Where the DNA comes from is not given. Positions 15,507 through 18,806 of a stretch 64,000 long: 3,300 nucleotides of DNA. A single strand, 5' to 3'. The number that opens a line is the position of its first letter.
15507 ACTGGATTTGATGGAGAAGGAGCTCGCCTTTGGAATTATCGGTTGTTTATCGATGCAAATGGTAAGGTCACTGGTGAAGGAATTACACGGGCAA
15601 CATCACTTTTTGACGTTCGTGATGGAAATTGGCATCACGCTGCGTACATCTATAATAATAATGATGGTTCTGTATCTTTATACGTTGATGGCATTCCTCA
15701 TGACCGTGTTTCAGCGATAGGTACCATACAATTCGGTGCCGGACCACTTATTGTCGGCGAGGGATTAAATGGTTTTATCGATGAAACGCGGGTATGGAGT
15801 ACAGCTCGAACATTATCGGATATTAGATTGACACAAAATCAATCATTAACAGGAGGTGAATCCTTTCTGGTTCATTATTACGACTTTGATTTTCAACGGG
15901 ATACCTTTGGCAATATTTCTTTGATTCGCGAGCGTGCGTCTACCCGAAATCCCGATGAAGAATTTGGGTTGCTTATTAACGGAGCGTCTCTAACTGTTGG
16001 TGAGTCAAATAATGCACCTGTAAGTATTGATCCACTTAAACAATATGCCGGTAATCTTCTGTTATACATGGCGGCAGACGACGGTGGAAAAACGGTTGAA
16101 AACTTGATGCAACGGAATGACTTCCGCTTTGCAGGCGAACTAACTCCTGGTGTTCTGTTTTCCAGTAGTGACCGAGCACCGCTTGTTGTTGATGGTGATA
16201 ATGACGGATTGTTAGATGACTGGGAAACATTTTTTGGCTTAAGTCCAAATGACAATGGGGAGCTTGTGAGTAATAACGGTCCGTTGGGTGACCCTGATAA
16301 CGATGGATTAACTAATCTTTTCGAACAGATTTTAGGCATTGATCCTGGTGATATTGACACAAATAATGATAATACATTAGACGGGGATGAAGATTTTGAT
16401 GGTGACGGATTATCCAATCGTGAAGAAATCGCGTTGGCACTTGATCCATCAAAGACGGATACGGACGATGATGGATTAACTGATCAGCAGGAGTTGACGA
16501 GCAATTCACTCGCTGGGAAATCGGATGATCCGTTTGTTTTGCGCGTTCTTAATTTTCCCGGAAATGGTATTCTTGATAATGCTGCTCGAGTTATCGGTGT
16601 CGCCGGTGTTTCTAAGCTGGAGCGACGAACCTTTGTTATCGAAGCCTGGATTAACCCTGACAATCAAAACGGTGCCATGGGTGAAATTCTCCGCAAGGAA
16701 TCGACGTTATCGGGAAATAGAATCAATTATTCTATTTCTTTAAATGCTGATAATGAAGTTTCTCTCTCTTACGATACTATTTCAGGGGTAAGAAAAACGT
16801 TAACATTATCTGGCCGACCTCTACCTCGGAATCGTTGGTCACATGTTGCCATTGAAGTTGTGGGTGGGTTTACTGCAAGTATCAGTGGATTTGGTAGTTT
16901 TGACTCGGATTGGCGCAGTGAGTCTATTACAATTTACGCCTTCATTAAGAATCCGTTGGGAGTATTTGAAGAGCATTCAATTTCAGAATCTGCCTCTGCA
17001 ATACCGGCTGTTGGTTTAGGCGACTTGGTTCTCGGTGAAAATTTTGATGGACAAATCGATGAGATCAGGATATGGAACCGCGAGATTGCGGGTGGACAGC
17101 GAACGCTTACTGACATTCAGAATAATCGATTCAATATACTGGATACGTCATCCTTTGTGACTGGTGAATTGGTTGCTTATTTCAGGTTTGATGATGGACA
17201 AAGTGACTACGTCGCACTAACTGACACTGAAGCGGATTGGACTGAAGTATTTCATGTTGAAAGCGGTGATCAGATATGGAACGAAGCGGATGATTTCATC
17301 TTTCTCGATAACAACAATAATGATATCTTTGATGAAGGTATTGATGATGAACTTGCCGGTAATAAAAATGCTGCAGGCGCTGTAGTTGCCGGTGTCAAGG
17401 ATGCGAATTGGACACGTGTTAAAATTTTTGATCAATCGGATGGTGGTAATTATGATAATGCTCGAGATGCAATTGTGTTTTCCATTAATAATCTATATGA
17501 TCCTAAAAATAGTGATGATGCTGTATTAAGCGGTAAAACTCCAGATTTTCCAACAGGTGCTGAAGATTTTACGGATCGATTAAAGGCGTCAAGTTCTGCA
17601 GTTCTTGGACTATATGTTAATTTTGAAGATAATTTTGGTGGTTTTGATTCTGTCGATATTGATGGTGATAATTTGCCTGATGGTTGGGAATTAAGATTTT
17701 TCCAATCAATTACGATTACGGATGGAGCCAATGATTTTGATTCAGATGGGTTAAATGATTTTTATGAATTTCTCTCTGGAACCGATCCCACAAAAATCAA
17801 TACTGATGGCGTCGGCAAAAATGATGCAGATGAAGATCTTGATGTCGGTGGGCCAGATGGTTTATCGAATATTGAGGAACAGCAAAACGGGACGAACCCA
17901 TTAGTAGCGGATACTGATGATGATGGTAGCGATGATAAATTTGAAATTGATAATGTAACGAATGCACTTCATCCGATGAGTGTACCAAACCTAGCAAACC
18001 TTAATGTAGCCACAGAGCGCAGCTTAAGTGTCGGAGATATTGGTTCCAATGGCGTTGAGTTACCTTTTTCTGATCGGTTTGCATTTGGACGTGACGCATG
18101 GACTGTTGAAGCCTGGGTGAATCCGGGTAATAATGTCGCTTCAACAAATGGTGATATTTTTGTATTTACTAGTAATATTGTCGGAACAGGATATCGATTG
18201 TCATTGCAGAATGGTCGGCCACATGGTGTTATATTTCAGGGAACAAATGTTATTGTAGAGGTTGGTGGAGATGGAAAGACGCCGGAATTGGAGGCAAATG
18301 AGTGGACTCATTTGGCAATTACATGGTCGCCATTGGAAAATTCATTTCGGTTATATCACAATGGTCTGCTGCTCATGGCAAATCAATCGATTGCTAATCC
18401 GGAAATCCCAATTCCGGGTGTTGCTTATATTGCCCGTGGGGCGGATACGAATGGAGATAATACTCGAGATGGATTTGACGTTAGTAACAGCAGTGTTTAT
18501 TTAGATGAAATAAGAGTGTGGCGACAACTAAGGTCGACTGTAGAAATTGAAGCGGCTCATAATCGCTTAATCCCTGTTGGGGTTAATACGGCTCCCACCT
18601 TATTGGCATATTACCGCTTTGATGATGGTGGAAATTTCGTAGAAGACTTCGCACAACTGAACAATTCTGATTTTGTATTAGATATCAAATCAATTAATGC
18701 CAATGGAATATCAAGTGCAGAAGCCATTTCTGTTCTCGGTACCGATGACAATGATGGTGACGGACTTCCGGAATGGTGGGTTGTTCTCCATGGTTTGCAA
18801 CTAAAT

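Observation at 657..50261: Single 49.6-kb ORF encoding a ~16.5k-residue secreted giant protein that occupies 77% of the window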

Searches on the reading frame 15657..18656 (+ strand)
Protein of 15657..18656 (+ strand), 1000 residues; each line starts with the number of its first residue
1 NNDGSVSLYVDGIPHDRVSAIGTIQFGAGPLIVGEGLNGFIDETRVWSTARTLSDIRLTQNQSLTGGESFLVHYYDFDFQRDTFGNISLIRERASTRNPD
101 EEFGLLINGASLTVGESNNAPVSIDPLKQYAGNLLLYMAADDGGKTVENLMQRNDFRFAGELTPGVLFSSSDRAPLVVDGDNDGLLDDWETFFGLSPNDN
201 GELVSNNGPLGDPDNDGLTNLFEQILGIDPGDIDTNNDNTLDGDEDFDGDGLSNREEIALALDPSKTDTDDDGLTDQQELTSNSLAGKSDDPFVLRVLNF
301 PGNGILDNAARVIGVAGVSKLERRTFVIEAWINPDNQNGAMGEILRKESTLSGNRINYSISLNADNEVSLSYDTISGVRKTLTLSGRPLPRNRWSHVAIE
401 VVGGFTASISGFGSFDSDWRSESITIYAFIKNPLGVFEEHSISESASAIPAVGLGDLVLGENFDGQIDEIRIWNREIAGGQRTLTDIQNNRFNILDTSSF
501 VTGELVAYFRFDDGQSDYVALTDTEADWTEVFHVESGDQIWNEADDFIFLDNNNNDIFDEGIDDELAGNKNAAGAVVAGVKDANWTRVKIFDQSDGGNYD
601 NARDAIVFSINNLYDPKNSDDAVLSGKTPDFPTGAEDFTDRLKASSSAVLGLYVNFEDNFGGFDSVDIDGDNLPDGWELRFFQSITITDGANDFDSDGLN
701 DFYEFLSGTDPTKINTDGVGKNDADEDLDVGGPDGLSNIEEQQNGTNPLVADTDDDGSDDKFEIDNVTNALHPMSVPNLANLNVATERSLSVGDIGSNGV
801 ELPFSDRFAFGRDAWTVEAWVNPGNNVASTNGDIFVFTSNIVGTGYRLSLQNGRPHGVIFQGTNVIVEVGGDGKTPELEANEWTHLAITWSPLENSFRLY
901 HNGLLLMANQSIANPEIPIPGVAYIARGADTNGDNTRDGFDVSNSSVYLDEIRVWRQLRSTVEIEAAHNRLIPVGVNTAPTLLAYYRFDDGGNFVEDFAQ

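Call 5: search_protein_families(library=pfam, proteins=[window:15657-18656:+], max_evalue=0.01)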
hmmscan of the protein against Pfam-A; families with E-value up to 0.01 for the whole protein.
window:15657-18656:+ (1000 aa): 2 families
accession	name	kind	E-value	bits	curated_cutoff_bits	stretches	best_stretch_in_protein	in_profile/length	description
PF13385.13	Laminin_G_3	-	6.2e-32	111.3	27.6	3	797-964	4-150/151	Concanavalin A-like lectin/glucanases superfamily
PF18884.5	TSP3_bac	-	4.6e-06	26.8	25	0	734-751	5-22/22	Bacterial TSP3 repeat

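Call 17: search_protein_families(library=ncbifam, proteins=[window:15657-18656:+], max_evalue=0.01)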
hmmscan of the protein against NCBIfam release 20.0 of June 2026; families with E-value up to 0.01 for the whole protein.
window:15657-18656:+ (1000 aa): 1 family
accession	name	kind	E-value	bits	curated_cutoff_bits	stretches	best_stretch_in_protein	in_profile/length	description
NF033765.2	gliding_CglD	equivalog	0.0007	17.5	400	1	174-283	172-281/1124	adventurous gliding motility lipoprotein CglD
